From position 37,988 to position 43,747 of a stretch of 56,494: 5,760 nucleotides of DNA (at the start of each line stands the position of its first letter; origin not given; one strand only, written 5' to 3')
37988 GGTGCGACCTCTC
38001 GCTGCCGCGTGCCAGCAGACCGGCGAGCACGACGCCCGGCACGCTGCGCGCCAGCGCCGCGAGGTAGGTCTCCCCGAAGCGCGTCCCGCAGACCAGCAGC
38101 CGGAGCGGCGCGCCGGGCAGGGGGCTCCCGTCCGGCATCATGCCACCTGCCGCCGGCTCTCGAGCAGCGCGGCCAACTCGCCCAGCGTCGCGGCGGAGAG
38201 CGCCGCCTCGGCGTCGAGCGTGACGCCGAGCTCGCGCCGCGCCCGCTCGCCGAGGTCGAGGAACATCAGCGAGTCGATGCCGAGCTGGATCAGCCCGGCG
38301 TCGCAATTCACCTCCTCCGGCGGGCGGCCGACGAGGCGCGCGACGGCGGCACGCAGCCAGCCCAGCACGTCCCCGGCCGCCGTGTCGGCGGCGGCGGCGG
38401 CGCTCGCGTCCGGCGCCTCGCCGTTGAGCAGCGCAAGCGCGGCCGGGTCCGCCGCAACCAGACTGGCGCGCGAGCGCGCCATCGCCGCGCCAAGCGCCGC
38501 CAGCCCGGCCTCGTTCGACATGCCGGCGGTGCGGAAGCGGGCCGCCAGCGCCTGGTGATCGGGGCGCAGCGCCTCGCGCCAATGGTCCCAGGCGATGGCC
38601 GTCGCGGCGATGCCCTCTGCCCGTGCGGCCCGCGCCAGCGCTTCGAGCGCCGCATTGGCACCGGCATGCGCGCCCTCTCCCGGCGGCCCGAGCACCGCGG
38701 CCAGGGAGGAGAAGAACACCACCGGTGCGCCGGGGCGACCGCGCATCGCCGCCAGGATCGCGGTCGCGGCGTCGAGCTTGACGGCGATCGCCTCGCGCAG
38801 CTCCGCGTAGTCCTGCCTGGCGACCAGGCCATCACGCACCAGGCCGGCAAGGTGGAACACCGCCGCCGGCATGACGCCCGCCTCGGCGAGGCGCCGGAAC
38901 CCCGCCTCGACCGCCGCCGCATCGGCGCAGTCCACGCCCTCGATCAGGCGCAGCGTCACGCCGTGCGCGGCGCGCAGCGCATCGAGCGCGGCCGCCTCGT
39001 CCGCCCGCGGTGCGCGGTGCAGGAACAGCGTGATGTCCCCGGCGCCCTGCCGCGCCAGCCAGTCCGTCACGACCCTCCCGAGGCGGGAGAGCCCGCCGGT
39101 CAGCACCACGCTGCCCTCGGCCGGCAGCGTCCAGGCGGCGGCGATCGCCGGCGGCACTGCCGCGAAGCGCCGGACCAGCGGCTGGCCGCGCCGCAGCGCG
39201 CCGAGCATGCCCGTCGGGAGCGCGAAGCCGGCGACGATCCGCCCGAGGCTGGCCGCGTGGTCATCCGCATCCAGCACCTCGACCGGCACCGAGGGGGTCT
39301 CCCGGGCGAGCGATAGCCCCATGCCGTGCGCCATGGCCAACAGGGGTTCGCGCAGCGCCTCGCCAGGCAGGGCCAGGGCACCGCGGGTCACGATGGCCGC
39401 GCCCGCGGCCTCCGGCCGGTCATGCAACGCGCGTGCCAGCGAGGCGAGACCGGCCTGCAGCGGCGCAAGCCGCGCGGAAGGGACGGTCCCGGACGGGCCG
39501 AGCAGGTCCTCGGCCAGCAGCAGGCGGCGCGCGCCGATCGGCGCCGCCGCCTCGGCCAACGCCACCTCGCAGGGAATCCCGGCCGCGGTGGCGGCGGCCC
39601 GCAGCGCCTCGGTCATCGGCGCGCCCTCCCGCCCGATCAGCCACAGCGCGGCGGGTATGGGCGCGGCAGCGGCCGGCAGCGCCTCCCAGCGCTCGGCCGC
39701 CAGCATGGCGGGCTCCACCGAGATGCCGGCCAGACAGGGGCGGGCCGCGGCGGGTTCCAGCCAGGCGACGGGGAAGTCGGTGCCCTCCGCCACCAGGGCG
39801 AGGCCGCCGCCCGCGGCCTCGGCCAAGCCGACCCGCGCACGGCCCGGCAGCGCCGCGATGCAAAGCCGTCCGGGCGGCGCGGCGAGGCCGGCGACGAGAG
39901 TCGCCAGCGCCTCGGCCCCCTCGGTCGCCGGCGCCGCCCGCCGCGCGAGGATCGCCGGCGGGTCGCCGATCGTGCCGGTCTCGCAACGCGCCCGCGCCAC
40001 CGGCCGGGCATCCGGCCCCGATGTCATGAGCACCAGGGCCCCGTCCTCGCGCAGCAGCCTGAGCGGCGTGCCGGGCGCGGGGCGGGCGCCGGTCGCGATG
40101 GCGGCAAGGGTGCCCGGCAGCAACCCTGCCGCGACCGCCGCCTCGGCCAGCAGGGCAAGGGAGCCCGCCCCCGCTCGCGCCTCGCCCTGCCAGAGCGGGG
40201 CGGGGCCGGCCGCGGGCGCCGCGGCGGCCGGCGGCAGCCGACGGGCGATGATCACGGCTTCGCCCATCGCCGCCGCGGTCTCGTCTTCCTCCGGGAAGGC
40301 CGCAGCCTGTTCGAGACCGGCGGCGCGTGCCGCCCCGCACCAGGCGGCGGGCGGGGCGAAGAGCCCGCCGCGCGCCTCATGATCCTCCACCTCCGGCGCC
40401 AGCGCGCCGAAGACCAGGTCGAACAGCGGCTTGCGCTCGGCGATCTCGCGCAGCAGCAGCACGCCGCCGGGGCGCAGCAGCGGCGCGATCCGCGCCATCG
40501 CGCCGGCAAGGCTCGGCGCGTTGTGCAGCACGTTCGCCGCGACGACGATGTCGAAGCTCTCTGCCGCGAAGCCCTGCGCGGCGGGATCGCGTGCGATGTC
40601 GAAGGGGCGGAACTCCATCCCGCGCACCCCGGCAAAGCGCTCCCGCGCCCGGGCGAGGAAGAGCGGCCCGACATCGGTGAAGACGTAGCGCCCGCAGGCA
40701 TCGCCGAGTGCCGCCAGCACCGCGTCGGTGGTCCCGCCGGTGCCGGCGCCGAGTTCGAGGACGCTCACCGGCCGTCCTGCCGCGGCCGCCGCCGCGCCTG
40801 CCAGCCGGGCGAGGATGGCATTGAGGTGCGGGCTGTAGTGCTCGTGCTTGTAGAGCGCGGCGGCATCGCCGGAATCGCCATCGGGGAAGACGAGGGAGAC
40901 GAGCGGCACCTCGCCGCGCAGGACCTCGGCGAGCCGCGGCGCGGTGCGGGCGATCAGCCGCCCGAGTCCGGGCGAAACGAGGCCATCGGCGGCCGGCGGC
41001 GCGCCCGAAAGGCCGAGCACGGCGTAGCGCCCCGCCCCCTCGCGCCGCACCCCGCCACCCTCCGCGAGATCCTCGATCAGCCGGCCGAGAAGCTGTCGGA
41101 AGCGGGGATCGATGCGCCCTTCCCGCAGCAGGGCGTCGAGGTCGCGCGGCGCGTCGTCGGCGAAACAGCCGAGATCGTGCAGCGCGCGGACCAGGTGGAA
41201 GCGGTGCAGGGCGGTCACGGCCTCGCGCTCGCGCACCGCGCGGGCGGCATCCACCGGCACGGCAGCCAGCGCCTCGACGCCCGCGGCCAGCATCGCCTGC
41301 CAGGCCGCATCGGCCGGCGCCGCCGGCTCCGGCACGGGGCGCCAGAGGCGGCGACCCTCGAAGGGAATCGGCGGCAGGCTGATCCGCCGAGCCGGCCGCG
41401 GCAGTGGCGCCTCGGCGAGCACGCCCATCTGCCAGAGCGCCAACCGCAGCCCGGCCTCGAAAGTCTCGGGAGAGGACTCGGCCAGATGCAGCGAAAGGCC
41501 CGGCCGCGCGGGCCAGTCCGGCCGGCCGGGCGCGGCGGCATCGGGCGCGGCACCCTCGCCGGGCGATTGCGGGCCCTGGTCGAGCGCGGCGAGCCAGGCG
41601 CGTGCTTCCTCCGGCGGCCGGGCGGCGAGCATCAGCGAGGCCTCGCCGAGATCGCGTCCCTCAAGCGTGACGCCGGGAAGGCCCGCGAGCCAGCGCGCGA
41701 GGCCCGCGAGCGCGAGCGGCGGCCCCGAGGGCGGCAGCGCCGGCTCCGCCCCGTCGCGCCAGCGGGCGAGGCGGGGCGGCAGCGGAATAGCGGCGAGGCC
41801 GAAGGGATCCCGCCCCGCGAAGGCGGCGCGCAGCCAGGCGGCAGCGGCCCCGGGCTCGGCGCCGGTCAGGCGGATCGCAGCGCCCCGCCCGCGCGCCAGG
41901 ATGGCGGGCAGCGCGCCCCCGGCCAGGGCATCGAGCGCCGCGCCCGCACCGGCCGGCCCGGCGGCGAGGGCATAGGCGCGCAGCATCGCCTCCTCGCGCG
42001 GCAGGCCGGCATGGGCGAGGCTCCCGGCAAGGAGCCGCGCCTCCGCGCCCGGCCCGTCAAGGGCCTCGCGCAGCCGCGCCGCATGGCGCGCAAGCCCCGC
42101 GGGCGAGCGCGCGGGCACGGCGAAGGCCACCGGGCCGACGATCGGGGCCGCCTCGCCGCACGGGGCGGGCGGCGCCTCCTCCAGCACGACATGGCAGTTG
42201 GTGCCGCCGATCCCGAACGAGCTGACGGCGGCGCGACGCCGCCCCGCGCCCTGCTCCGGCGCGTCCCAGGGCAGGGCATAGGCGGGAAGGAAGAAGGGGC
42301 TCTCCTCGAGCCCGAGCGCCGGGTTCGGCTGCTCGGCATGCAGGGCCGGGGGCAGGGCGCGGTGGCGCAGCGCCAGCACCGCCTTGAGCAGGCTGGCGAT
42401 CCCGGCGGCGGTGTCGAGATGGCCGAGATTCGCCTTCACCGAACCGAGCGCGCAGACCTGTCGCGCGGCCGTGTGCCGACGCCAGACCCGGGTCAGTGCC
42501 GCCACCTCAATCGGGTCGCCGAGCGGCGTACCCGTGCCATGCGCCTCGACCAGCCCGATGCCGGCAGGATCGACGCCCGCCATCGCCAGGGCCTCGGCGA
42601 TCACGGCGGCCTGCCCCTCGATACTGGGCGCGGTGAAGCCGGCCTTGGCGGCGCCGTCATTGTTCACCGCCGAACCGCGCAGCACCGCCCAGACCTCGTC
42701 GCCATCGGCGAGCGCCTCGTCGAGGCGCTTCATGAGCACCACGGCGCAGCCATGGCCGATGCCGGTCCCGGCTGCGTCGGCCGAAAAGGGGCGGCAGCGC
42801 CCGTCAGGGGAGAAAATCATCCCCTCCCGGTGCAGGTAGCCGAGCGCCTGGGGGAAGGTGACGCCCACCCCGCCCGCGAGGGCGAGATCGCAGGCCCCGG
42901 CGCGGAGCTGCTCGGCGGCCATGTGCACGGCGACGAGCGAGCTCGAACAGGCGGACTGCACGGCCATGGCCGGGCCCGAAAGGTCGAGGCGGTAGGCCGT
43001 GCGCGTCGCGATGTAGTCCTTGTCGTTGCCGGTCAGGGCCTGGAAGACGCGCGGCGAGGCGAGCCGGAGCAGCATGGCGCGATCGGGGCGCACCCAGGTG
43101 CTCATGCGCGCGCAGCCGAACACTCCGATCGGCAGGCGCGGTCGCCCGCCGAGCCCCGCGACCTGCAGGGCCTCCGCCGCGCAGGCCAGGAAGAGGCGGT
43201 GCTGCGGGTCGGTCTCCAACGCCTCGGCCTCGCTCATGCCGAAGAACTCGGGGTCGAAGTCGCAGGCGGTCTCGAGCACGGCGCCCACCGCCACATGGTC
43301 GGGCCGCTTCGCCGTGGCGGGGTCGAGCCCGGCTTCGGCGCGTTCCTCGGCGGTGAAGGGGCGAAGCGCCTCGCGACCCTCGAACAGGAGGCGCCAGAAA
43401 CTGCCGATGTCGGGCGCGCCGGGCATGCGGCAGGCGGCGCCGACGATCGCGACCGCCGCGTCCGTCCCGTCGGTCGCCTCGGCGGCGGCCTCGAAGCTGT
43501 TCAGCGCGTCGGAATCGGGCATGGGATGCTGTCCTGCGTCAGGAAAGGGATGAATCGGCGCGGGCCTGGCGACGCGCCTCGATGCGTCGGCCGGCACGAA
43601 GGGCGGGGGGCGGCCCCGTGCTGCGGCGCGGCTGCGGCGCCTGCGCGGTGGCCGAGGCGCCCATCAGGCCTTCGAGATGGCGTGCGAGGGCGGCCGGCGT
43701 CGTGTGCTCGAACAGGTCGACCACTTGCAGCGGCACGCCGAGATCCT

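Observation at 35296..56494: Fatty-acyl-primed yersiniabactin/micacocidin-like thiazoline siderophore assembly line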

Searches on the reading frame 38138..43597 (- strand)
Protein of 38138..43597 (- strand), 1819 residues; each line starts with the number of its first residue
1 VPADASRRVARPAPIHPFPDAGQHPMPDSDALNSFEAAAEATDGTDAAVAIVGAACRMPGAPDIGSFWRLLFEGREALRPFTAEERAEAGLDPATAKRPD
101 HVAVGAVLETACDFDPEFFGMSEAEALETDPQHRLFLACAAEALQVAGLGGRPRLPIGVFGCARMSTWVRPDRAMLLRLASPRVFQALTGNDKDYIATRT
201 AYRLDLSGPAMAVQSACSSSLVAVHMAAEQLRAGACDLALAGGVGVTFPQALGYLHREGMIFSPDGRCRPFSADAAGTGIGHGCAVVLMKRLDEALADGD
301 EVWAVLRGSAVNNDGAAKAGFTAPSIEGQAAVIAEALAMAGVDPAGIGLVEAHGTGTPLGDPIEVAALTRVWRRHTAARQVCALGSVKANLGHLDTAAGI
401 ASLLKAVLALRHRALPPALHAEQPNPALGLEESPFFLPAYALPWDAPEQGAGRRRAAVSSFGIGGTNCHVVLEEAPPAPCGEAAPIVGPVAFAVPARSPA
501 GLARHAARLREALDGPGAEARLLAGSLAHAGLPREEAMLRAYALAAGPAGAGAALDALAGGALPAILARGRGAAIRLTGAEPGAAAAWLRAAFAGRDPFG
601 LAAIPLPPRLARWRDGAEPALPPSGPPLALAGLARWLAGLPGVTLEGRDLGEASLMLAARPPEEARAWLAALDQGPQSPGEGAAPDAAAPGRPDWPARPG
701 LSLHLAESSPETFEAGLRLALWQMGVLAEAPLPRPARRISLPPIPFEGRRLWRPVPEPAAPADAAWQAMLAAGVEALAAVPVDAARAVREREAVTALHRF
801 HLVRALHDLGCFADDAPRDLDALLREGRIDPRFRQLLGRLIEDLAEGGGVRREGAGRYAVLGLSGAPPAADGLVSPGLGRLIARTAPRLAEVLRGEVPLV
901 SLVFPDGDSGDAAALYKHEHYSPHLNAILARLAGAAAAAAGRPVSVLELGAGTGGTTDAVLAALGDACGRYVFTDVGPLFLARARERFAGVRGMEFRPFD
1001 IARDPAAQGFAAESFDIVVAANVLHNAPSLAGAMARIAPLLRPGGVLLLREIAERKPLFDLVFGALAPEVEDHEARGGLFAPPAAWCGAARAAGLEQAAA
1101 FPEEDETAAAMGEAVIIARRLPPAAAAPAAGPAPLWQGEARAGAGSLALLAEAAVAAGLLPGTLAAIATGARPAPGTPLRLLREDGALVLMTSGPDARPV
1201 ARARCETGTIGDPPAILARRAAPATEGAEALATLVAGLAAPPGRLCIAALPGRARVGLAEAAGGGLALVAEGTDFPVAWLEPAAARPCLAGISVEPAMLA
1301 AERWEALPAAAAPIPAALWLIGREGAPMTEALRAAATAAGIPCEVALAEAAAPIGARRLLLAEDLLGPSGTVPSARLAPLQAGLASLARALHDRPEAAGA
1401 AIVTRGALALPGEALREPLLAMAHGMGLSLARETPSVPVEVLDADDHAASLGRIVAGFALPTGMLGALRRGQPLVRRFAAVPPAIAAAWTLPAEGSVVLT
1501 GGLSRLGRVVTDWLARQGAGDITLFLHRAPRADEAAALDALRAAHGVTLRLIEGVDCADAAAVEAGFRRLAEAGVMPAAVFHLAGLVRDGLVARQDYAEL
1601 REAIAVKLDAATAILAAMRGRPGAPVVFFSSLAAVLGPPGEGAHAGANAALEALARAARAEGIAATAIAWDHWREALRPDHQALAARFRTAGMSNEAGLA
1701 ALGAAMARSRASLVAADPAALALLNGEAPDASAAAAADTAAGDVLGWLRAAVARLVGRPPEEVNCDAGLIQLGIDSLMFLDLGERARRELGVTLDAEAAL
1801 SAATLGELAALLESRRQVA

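Call 5: search_protein_families(library=pfam, proteins=[window:38138-43597:-], max_evalue=0.001)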
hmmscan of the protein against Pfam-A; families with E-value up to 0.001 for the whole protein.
window:38138-43597:- (1819 aa): 12 families
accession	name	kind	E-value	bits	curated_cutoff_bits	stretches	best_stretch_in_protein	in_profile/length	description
PF00109.32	ketoacyl-synt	-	1.4e-62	212.1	20.8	1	48-295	3-252/252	Beta-ketoacyl synthase, N-terminal domain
PF02801.28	Ketoacyl-synt_C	-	1.2e-41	141.8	20.8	1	304-421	2-118/119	Beta-ketoacyl synthase, C-terminal domain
PF08659.16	KR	-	3.1e-33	115.6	22.6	1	1495-1675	1-180/180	KR domain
PF08242.18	Methyltransf_12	-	1e-18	68.3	30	1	947-1047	1-98/98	Methyltransferase domain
PF00550.31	PP-binding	-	3.9e-14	53.1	20.8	1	1747-1812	2-67/67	Phosphopantetheine attachment site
PF08241.18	Methyltransf_11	-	2.8e-12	47.5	21.2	1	947-1048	1-94/95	Methyltransferase domain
PF13649.12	Methyltransf_25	-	2.6e-11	44.5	27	1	946-1045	1-97/97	Methyltransferase domain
PF16197.11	KAsynt_C_assoc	-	1.4e-09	38.8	33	1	424-514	1-85/111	Ketoacyl-synthetase C-terminal extension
PF13489.12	Methyltransf_23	-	5.5e-09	36.4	27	1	927-1095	11-159/164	Methyltransferase domain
PF13847.12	Methyltransf_31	-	1.1e-08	35.4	27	1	945-1057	6-117/145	Methyltransferase domain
PF00108.29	Thiolase_N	-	9.2e-07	28.9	26.4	1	195-244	61-112/260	Thiolase, N-terminal domain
PF00106.31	adh_short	-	7.5e-05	22.7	26.6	1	1497-1661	3-166/195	short chain dehydrogenase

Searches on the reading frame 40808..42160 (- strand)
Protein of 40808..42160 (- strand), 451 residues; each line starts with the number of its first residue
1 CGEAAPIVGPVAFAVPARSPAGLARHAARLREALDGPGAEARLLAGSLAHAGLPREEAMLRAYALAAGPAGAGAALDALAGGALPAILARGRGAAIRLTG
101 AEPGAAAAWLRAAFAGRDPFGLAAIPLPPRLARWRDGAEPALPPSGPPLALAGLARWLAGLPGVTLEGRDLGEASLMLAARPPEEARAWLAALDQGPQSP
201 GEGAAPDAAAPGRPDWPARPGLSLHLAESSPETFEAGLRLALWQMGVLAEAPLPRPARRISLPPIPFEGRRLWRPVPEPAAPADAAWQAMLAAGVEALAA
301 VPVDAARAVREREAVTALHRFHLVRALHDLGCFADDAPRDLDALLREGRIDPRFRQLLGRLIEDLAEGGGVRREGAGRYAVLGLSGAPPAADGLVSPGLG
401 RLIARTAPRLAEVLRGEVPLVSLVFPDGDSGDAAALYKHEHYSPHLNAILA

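Call 41: search_protein_families(library=pfam, proteins=[window:40808-42160:-], max_evalue=0.1)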
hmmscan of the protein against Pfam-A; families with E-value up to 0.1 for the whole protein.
window:40808-42160:- (451 aa): 0 families
